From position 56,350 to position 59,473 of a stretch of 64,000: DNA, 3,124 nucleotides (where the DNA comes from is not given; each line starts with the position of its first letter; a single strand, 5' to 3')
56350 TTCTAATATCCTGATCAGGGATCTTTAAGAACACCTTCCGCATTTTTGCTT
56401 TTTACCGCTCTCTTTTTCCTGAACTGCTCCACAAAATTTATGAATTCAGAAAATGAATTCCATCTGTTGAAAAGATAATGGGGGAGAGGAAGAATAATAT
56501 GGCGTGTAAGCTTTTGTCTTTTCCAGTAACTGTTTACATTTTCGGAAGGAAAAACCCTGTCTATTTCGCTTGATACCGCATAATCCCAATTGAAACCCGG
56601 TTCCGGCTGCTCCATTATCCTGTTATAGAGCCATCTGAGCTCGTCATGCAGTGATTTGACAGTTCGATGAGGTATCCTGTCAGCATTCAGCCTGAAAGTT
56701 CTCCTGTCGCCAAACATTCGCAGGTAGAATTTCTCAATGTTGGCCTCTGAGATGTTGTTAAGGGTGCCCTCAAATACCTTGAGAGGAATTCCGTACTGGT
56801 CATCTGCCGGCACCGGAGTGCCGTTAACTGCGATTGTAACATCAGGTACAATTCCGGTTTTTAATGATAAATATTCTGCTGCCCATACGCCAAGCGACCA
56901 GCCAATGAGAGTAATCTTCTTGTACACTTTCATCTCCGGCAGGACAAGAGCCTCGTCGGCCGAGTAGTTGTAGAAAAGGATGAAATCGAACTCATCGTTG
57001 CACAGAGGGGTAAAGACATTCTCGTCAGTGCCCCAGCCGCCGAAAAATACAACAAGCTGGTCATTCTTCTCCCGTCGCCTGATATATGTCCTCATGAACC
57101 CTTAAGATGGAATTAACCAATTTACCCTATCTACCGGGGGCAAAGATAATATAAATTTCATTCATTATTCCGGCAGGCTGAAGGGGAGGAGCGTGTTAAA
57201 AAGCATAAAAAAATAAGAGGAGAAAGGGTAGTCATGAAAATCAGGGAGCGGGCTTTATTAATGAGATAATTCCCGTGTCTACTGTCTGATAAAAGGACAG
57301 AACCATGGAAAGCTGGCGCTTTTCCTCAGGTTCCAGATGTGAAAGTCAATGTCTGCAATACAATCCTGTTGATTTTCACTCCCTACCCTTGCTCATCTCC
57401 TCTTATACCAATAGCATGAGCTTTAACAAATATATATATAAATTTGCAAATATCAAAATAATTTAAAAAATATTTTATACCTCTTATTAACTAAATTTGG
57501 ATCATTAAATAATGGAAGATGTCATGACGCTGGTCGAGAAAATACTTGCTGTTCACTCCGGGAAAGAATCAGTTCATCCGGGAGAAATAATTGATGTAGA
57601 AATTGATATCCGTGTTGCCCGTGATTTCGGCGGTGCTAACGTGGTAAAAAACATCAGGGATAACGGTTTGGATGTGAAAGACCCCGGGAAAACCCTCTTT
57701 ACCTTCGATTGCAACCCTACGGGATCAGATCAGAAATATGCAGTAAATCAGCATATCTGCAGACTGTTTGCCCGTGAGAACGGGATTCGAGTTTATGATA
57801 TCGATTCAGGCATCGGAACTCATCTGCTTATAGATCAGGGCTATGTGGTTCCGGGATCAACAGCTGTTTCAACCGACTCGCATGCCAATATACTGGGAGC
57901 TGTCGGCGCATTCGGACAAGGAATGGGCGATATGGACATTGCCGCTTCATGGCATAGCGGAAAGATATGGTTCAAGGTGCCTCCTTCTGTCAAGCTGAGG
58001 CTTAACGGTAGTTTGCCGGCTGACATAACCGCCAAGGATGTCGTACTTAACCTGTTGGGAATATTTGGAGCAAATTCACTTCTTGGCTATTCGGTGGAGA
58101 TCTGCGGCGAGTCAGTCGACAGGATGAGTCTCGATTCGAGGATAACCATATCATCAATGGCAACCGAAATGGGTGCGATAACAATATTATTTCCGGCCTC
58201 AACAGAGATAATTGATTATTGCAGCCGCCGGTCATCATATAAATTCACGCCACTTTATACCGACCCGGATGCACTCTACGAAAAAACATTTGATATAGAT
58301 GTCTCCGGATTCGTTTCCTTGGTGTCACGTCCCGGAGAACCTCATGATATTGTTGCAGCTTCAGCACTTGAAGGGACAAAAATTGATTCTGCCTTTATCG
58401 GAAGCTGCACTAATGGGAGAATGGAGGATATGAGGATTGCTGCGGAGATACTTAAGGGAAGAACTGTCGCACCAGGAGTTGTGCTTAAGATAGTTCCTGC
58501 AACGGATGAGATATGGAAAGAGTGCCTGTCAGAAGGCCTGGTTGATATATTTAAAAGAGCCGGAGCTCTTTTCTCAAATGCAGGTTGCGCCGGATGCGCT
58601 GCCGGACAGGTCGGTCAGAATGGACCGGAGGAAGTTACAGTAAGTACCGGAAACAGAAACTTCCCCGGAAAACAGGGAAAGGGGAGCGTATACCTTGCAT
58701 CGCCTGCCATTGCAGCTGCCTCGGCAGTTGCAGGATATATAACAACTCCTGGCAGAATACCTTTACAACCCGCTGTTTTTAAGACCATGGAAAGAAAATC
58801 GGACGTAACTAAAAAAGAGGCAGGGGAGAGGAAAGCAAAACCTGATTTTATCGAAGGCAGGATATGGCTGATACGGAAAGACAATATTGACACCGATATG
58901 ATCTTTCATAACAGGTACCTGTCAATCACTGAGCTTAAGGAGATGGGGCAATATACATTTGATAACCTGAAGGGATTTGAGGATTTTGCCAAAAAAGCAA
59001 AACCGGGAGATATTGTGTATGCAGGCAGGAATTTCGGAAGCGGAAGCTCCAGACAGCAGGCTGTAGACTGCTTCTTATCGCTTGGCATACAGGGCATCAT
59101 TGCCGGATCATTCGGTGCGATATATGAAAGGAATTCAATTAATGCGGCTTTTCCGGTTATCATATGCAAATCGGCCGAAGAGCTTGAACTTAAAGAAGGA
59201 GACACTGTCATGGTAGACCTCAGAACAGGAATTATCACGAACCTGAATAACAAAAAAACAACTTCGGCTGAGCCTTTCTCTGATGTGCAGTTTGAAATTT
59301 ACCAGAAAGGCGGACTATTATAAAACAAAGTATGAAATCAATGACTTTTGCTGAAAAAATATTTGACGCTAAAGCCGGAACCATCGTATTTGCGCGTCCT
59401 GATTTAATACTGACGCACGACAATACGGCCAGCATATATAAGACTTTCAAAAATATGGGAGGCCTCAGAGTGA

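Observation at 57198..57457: Candidate ~220-nt structured RNA in the 416-nt divergent intergenic region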

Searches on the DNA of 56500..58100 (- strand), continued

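Call 44: search_with_rna_model(model_id=R1, sources=[window, L124, L167, L139, L148, L165, L087, L078, L183, L050, L172, L025, L131, L073, L083, L132, L014, L187, L007, L173, L047, L012, L198, L045, L035, L044, L093, L101, L188, L062, L057, L032, L199, L048, L152, L063, L010, L105, L080, L133, L098, L116, L174, L142, L176, L117, L013, L041, L094, L146, L090, L102, L028, L170, L031, L082, L182, L009, L008, L159, L140, L072, L118, L097, L038, L039, L108, L123, L096, L053, L143, L154, L186, L150, L015, L181, L136, L030, L056, L122, L155, L003, L029, L192, L100, L137], max_evalue=1e-20, make_alignment=true)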
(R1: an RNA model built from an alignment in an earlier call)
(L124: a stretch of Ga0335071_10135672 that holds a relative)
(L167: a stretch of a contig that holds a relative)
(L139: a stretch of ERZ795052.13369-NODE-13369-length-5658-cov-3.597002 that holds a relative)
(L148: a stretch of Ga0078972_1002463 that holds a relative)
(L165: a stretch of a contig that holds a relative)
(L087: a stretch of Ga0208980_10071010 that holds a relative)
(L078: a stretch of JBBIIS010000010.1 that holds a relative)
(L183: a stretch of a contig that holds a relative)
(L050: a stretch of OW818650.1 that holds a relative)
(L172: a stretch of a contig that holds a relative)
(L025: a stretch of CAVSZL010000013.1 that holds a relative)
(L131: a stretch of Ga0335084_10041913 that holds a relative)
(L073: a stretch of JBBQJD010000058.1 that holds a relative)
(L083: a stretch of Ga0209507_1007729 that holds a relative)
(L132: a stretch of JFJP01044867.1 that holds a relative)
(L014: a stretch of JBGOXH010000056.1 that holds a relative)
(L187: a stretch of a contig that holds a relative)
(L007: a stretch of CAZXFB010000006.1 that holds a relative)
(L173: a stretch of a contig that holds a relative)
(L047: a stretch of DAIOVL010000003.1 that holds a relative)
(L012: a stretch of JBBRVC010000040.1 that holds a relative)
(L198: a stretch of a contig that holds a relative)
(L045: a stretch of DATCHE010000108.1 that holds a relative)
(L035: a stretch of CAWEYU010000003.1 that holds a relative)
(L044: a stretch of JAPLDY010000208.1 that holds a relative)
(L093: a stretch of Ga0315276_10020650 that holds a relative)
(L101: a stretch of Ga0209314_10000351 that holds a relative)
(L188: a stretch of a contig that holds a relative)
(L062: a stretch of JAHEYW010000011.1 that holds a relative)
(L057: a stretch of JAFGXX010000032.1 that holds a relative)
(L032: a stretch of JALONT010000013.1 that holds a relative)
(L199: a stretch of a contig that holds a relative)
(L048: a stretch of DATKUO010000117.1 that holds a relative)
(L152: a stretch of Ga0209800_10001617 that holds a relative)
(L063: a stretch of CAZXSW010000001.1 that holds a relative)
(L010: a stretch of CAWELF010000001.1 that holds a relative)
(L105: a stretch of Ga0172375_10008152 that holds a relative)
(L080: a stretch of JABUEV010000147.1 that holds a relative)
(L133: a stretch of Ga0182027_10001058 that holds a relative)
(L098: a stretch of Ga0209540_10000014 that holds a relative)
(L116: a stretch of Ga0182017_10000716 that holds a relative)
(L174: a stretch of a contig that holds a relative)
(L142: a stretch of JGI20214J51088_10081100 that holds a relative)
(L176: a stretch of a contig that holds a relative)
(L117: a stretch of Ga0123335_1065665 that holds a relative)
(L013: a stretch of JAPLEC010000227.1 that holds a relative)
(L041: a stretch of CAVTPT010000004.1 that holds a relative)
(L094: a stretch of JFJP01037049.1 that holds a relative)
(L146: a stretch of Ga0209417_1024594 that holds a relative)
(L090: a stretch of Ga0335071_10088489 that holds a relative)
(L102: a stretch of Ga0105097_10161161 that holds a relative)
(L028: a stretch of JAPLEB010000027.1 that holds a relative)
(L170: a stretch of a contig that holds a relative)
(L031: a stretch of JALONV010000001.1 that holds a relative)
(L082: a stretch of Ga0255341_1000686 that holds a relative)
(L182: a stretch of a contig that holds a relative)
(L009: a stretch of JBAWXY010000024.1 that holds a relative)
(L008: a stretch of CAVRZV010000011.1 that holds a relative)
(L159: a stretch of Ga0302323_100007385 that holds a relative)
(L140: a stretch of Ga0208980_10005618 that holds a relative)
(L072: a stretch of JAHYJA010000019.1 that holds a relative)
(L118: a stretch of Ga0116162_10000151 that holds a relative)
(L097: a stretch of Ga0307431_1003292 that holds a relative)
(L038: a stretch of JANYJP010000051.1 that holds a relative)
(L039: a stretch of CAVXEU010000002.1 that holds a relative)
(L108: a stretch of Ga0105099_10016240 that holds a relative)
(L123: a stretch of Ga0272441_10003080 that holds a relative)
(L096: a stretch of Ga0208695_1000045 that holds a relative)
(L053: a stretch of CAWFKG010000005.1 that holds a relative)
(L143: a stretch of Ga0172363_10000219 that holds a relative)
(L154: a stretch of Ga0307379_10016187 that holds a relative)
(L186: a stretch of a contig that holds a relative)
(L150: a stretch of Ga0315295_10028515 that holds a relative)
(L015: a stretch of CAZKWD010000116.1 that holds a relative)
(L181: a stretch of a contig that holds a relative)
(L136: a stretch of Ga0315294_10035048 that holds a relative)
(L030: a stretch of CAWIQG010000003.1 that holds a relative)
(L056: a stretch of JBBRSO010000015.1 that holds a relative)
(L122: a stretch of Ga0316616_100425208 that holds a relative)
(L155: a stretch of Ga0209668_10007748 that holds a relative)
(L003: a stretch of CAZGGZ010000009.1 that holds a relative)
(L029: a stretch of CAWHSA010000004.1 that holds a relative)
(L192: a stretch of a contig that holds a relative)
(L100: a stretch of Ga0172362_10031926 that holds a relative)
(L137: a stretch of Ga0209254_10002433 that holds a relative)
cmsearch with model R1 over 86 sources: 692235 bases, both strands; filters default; matches with E-value up to 1e-20: 86.
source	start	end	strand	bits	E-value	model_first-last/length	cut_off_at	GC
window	57211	57405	-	235.9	1.3e-63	1-195/195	no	0.43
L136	907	1101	+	230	6e-62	1-195/195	no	0.42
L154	4272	4466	-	229.5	8.3e-62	1-195/195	no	0.43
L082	6324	6518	+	228.8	1.3e-61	1-195/195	no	0.44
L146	1544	1738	+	228.3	1.7e-61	1-195/195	no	0.42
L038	3615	3808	+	227.9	2.3e-61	1-195/195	no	0.41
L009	1007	1200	+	227.8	2.5e-61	1-195/195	no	0.44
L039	3671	3864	+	227.8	2.5e-61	1-195/195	no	0.43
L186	5213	5407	+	227.6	2.9e-61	1-195/195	no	0.45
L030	3489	3682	+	227.5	3.1e-61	1-195/195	no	0.43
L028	1298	1491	+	226.2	7e-61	1-195/195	no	0.43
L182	1115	1309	-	225.7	9.3e-61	1-195/195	no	0.43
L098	454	648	+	225.7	9.6e-61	1-195/195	no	0.41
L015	283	477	+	225.2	1.4e-60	1-195/195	no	0.42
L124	1363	1558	+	224.5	2e-60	1-195/195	no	0.43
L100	1209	1402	-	224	2.8e-60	1-195/195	no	0.42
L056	3610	3803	+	224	2.9e-60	1-195/195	no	0.44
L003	3651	3842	+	223.7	3.5e-60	1-195/195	no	0.44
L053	3553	3746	+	223.5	3.8e-60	1-195/195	no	0.44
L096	385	577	+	223.5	4e-60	1-195/195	no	0.42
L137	5365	5558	+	223.4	4.3e-60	1-195/195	no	0.43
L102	1011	1205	+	223.3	4.4e-60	1-195/195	no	0.43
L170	1252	1445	+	223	5.3e-60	1-195/195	no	0.43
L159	1416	1610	-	222.3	8.3e-60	1-195/195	no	0.41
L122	262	447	-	221.6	1.4e-59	1-195/195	no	0.43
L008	3529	3723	+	221.2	1.8e-59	1-195/195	no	0.44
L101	5387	5580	-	220.6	2.6e-59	1-195/195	no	0.43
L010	3580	3775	+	220.5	2.7e-59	1-195/195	no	0.4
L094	13347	13538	-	220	3.7e-59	1-195/195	no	0.41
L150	4028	4221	+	220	3.8e-59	1-195/195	no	0.45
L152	480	669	+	219.5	5.3e-59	1-195/195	no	0.42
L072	3650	3845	+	219.3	5.9e-59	1-195/195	no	0.45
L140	329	524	+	219.2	6.3e-59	1-195/195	no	0.44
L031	3725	3910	+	218.6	9.2e-59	1-195/195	no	0.43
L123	1963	2156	+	217.3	2.2e-58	1-195/195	no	0.42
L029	3495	3688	+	217.3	2.2e-58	1-195/195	no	0.43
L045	569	762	+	216.9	2.9e-58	1-195/195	no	0.41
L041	3676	3869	+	216.6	3.3e-58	1-195/195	no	0.42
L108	1618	1802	+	216.2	4.4e-58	1-195/195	no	0.43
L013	3679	3871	+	215.9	5.4e-58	1-195/195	no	0.44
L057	3700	3891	+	215.4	7.6e-58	1-195/195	no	0.42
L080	798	991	+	215.3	7.9e-58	1-195/195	no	0.43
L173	2382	2575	-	215.1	9e-58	1-195/195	no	0.42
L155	3216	3410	-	214.8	1.1e-57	1-195/195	no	0.42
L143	13233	13425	-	214.7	1.1e-57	1-195/195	no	0.44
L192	9325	9514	+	214.6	1.2e-57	1-195/195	no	0.43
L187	3664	3857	-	214.2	1.6e-57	1-195/195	no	0.41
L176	4659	4852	-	214.1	1.7e-57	1-195/195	no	0.44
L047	3704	3894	+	213.6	2.3e-57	1-195/195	no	0.43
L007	3683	3877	+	213.4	2.7e-57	1-195/195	no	0.42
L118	3386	3578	+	213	3.4e-57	1-195/195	no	0.42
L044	3703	3887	+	211.6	8.8e-57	1-195/195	no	0.44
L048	3666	3860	+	211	1.3e-56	1-195/195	no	0.41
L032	3679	3868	+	210.8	1.4e-56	1-195/195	no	0.46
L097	1336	1531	+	210.6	1.7e-56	1-195/195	no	0.4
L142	453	642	-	210.1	2.3e-56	1-195/195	no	0.42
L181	1028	1217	-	210.1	2.3e-56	1-195/195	no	0.44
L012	3686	3878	+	208.8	5.2e-56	1-195/195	no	0.42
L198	8318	8508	-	207.9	9.4e-56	1-195/195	no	0.45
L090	863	1052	+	207.6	1.1e-55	1-195/195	no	0.42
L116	2139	2333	+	207.2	1.5e-55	1-195/195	no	0.43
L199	205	400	-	207.1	1.6e-55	1-195/195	no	0.45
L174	4663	4856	+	206.7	2e-55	1-195/195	no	0.42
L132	4736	4931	+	206.6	2.2e-55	1-195/195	no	0.42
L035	3714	3906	+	204.5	8.6e-55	1-195/195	no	0.42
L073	3706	3898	+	204.2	1e-54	1-195/195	no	0.42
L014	331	511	+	203.4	1.8e-54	1-195/195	no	0.46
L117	235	428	-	202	4.2e-54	1-195/195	no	0.43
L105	3431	3615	+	201.3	6.7e-54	1-195/195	no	0.44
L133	11524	11717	-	200.8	9.5e-54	1-195/195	no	0.41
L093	2731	2923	+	199.6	2e-53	1-195/195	no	0.43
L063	3684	3874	+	197.8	6.5e-53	1-195/195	no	0.45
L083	1825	2017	+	197.4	8.2e-53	1-195/195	no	0.42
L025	3702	3894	+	195.2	3.4e-52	1-195/195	no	0.37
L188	1516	1706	+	193.5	1e-51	1-195/195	no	0.45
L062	3377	3569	+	192.8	1.6e-51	1-195/195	no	0.42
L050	3715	3901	+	185.2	2.2e-49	1-195/195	no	0.4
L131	2423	2610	+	183.2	8.4e-49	1-195/195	no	0.45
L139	431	616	+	182.2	1.6e-48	1-195/195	no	0.42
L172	39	226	+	178.9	1.3e-47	1-195/195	no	0.41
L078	3692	3879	+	178.3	1.9e-47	1-195/195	no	0.48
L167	1723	1907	+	174.7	2e-46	1-195/195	no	0.44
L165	6327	6511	+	173.7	3.7e-46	1-195/195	no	0.43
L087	1417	1606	+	163.1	3.5e-43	1-195/195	no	0.46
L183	3058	3243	-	162.7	4.5e-43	1-195/195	no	0.45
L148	103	287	+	161.6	9.2e-43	1-195/195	no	0.45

Alignment A6: 86 matches aligned to the model, 210 columns, each read 5' to 3' on its own strand. Consensus structure (alignment columns), stored with it:
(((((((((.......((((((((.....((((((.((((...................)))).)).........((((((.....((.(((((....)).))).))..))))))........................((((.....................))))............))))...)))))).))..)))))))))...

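Call 68: search_rna_families(sources=[L085, L102, L168, L182, L122, L144, L199, L188, L087, L181, L142, L117, L123, L167, L179], threshold=evalue, max_evalue=5)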
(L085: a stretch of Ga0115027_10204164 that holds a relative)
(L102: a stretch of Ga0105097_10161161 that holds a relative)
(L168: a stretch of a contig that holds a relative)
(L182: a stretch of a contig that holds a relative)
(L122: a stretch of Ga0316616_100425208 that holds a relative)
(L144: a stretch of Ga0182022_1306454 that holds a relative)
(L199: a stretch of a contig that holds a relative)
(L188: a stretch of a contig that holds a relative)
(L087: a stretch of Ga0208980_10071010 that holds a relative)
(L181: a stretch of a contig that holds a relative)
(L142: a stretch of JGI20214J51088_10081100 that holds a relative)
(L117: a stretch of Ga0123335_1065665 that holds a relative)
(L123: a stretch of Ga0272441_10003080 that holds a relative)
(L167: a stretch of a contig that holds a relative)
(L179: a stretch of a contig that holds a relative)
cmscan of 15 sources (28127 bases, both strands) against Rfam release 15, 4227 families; matches with E-value up to 5: 8.
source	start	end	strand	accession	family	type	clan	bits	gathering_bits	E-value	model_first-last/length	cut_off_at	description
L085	559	632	+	RF00005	tRNA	Gene; tRNA;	CL00001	67.8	29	5.6e-13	1-71/71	no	tRNA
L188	286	359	-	RF00005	tRNA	Gene; tRNA;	CL00001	67.5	29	6.9e-13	1-71/71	no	tRNA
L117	1602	1675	+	RF00005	tRNA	Gene; tRNA;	CL00001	67.3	29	7.4e-13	1-71/71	no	tRNA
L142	1872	1945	+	RF00005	tRNA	Gene; tRNA;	CL00001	67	29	9.1e-13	1-71/71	no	tRNA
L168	1152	1205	+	RF00005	tRNA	Gene; tRNA;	CL00001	32.1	29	0.0038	1-51/71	3'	tRNA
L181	1630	1725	+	RF00205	snoR41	Gene; snRNA; snoRNA; CD-box;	CL00068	25.5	40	1.7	1-97/97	no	Small nucleolar RNA R41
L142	370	438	-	RF03494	mir-4680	Gene; miRNA;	-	23.5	78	3.7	1-69/69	no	mir-4680 microRNA precursor family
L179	1270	1318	-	RF01162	sn668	Gene; snRNA; snoRNA; CD-box;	-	23.5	40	1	1-65/65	no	Small nucleolar RNA sn668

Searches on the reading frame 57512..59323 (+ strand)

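Call 8: search_protein_families(library=pfam, proteins=[window:57512-59323:+])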
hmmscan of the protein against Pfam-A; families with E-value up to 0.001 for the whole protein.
window:57512-59323:+ (603 aa): 2 families
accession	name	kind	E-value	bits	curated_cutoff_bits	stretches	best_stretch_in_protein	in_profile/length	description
PF00330.25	Aconitase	-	1.4e-80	272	28.7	2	9-283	1-303/463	Aconitase family (aconitate hydratase)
PF00694.25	Aconitase_C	-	4.2e-13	50.2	22.8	1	488-546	61-122/131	Aconitase C-terminal domain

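Call 59: search_protein_families(library=ncbifam, proteins=[window:57512-59323:+], max_evalue=0.00001)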
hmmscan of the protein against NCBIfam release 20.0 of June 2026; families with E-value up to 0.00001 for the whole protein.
window:57512-59323:+ (603 aa): 26 families (the best 25 are shown)
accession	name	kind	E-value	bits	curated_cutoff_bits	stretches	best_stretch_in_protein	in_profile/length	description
NF001614.1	PRK00402.1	subfamily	6.5e-125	417.1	385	1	5-413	1-414/415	aconitase/3-isopropylmalate dehydratase large subunit family protein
TIGR02086.1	IPMI_arch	subfamily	1.9e-117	392.5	410.15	1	5-413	1-409/411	3-isopropylmalate dehydratase/homoaconitate hydratase family large subunit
TIGR01343.1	hacA_fam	subfamily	6.1e-117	390.7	385.7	1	6-413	1-411/412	homoaconitate hydratase family protein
TIGR02083.1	LEU2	equivalog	8.3e-105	351.1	610.65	1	5-414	1-417/419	3-isopropylmalate dehydratase large subunit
NF040615.1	HacA_Meth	equivalog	6.1e-92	308.5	550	1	5-412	1-417/419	homoaconitase large subunit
NF005558.0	PRK07229.1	equivalog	2.3e-90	304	612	2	5-418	3-417/647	aconitate hydratase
TIGR00139.1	h_aconitase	equivalog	1.1e-79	268.6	529.9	3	21-241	22-244/709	homoaconitase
TIGR01342.1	acon_putative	hypoth_equivalog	2.8e-79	267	719.15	2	6-415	1-411/655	putative aconitate hydratase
NF009116.0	PRK12466.1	subfamily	4.5e-77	259.6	531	2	279-412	330-464/472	3-isopropylmalate dehydratase large subunit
NF004016.0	PRK05478.1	subfamily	3.9e-68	230.1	510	2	281-412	330-462/468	3-isopropylmalate dehydratase large subunit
TIGR00170.1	leuC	equivalog_domain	1.5e-59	201.8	560.25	2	283-409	331-459/466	3-isopropylmalate dehydratase large subunit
TIGR02087.1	LEUD_arch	subfamily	7.7e-39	133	108.95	1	449-603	1-151/157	LeuD/DmdB family oxidoreductase small subunit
NF006690.0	PRK09238.1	equivalog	3.9e-37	127.7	782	2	248-413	649-814/852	bifunctional aconitate hydratase 2/2-methylisocitrate dehydratase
NF040625.1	HacB2_Meth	equivalog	4.5e-37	127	230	1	447-603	4-153/161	homoaconitase small subunit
TIGR02084.1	leud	equivalog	1.7e-34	118.7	245.85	1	456-603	7-151/156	3-isopropylmalate dehydratase small subunit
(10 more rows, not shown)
